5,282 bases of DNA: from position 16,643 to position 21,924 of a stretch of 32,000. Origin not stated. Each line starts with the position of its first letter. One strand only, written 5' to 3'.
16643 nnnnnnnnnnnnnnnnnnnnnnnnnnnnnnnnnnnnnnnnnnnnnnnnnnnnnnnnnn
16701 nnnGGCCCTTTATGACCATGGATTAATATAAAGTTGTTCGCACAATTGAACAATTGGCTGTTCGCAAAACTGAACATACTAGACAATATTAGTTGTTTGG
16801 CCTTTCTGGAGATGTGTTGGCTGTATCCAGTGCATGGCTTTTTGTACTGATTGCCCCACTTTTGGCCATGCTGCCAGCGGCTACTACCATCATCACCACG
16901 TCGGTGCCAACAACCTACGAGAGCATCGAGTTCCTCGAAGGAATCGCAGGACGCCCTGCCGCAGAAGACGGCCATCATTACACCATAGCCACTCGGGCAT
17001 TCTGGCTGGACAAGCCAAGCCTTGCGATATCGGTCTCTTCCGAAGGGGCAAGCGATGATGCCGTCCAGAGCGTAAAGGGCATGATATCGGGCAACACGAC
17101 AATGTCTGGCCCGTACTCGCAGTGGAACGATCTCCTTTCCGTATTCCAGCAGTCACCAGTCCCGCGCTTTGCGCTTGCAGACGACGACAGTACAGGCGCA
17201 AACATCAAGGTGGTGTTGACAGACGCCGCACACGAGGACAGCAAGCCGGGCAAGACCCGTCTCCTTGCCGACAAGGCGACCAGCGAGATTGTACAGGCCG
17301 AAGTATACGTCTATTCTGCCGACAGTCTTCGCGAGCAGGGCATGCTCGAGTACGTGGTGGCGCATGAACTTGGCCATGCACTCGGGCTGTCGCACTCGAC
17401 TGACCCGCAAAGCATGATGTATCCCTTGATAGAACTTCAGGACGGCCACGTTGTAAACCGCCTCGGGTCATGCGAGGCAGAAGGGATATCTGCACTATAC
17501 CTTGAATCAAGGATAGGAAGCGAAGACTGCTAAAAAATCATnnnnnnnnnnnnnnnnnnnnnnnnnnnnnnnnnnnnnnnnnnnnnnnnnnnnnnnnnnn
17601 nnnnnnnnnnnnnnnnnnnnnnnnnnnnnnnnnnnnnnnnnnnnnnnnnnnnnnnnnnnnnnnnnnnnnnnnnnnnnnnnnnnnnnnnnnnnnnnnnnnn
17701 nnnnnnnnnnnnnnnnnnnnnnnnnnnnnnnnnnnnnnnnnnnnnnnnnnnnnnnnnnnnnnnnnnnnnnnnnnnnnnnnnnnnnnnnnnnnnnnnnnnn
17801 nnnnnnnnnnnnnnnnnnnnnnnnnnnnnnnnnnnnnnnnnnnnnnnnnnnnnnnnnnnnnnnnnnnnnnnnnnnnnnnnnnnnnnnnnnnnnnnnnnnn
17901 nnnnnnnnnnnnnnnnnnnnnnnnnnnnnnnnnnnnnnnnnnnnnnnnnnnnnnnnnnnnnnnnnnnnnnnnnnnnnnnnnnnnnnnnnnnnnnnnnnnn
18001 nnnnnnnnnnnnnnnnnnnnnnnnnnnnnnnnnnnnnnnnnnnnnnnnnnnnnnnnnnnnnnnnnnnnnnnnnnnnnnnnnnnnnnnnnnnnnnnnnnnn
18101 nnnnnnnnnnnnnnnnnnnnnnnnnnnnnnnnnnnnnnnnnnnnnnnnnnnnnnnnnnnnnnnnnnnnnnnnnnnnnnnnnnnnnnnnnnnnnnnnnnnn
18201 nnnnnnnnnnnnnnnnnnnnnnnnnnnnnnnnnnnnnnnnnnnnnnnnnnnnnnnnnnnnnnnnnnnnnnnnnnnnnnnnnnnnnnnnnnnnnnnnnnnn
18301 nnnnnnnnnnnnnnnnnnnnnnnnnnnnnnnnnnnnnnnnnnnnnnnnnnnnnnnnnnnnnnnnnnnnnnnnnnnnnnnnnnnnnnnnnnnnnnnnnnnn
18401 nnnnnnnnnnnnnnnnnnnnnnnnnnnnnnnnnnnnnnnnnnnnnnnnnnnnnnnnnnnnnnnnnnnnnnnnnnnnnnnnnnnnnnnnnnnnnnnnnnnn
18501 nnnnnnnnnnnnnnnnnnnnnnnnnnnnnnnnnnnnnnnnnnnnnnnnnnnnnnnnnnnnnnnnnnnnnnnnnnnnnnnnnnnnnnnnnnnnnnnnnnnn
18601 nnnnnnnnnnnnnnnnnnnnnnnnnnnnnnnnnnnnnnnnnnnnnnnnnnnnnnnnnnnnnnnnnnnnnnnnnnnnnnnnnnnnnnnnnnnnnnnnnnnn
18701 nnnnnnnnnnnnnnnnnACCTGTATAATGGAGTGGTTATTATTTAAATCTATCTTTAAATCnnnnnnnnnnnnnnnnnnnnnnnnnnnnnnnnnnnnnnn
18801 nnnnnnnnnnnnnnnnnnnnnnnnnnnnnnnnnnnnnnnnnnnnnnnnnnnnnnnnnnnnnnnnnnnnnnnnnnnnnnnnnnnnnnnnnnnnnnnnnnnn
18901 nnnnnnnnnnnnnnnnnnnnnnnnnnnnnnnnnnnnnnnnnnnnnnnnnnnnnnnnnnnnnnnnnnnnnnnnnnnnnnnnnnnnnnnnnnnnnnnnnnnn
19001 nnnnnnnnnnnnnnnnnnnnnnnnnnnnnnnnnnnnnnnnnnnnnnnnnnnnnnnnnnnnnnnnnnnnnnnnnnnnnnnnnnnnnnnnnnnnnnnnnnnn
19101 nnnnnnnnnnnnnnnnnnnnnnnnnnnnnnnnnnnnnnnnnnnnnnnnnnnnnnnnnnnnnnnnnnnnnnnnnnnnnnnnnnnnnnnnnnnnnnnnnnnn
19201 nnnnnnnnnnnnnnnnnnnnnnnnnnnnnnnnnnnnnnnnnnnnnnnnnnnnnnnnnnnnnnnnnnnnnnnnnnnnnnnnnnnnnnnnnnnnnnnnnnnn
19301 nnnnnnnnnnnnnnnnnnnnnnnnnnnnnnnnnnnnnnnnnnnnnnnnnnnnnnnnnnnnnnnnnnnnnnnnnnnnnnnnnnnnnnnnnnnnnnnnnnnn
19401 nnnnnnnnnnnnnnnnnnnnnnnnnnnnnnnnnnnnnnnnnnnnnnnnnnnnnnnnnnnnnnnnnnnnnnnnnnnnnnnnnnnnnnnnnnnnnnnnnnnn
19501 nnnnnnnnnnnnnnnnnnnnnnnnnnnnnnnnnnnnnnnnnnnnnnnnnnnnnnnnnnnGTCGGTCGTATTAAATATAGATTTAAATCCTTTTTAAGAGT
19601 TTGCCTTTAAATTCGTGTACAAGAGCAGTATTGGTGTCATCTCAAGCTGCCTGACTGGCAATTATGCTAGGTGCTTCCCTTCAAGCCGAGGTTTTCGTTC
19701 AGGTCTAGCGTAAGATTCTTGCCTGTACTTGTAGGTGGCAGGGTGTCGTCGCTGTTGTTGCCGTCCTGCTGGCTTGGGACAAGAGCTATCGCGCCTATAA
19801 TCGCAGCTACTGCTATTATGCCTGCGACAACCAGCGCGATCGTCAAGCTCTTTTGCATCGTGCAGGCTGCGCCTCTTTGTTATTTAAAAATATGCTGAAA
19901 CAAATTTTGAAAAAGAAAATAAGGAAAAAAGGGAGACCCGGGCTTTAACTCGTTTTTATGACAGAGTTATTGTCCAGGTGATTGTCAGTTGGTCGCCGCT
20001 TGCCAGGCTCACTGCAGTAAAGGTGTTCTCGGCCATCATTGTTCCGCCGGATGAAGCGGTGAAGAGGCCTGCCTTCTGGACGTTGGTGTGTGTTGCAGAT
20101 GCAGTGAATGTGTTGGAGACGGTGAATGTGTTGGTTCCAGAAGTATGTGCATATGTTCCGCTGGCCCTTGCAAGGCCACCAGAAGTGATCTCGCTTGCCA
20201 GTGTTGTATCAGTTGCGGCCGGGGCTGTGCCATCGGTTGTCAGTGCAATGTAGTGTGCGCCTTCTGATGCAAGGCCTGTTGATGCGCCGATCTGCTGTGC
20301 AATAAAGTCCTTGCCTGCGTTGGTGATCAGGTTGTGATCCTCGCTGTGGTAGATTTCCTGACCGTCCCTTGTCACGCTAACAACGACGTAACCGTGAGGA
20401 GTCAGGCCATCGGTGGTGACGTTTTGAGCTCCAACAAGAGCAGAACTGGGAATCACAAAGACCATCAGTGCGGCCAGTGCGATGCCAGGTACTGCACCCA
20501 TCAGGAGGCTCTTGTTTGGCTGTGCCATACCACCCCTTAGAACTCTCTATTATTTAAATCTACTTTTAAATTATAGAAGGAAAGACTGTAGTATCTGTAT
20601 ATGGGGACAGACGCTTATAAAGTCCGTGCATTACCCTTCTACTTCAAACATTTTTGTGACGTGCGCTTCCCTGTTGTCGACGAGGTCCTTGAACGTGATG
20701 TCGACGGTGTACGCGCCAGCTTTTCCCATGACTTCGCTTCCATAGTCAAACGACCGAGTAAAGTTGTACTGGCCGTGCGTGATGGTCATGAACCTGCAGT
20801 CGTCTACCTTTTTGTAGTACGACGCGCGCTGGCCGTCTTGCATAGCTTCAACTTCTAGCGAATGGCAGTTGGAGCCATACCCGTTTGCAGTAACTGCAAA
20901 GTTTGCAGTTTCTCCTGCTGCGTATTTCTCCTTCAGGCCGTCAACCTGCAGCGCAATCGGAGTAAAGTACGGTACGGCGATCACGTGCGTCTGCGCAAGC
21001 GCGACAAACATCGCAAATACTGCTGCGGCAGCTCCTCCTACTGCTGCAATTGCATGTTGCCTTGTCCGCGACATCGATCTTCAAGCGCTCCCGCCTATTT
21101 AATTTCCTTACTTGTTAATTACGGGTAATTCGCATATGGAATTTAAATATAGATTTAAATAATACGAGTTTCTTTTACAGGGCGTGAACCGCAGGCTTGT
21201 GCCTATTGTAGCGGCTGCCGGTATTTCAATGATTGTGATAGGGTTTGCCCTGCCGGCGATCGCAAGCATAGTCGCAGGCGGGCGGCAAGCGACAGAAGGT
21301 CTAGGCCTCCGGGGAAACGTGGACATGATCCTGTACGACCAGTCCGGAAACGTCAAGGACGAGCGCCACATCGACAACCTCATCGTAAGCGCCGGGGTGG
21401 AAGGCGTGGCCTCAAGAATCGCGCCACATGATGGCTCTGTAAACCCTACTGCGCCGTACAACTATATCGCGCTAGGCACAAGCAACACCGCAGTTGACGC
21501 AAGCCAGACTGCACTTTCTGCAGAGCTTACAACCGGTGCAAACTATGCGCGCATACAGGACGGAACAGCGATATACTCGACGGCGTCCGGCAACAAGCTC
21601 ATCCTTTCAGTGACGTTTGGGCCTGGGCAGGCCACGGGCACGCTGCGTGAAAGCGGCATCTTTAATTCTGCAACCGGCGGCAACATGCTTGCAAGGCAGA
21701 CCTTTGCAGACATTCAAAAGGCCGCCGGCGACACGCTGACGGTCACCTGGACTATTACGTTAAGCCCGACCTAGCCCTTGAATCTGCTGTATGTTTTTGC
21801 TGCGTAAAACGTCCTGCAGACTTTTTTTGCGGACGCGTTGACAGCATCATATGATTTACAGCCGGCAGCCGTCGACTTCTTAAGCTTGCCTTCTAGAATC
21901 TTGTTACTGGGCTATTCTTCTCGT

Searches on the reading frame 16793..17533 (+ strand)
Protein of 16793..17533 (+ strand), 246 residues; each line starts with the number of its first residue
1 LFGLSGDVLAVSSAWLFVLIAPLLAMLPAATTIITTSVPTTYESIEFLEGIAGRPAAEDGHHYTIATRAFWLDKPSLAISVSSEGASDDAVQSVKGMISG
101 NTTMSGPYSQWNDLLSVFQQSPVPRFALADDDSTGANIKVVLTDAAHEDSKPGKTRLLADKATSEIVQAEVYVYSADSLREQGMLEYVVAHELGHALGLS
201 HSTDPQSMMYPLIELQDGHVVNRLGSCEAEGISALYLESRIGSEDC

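Call 49: search_protein_families(library=pfam, proteins=[window:16793-17533:+], max_evalue=0.01)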
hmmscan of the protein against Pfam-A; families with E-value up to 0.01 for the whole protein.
window:16793-17533:+ (246 aa): 7 families
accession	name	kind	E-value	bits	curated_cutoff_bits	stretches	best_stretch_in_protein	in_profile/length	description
PF00413.30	Peptidase_M10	-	4.3e-14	53.1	24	1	132-236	46-158/159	Matrixin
PF16313.11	DUF4953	-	9.4e-05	22.2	24.2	1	184-225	12-52/316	Met-zincin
PF13582.12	Reprolysin_3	-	0.00066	20.6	22.4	1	131-202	58-123/123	Metallo-peptidase family M12B Reprolysin-like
PF13688.12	Reprolysin_5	-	0.0016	19.2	27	1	183-207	139-163/196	Metallo-peptidase family M12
PF13583.11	Reprolysin_4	-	0.0017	18.5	22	1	187-208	137-158/203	Metallo-peptidase family M12B Reprolysin-like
PF12388.14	Peptidase_M57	-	0.0063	16.7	21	1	182-202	130-150/212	Dual-action HEIGH metallo-peptidase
PF13574.12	Reprolysin_2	-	0.01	16.2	27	0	187-226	127-161/195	Metallo-peptidase family M12B Reprolysin-like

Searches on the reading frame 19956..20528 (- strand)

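Call 6: search_protein_families(library=pfam, proteins=[window:19956-20528:-], max_evalue=0.1)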
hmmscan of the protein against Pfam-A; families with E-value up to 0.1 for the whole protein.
window:19956-20528:- (190 aa): 1 family
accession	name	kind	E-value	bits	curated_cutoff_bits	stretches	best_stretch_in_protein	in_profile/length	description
PF23140.1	Gp80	-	2.1e-06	28.6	27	1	87-184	21-121/128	Podophage GP4 fiber I protein gp80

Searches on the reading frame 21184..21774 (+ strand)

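Call 6: search_protein_families(library=pfam, proteins=[window:21184-21774:+], max_evalue=0.1)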
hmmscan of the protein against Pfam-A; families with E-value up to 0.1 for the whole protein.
window:21184-21774:+ (196 aa): 1 family
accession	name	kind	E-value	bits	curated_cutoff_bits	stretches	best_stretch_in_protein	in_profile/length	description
PF23140.1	Gp80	-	2.2e-05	25.2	27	1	85-187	17-120/128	Podophage GP4 fiber I protein gp80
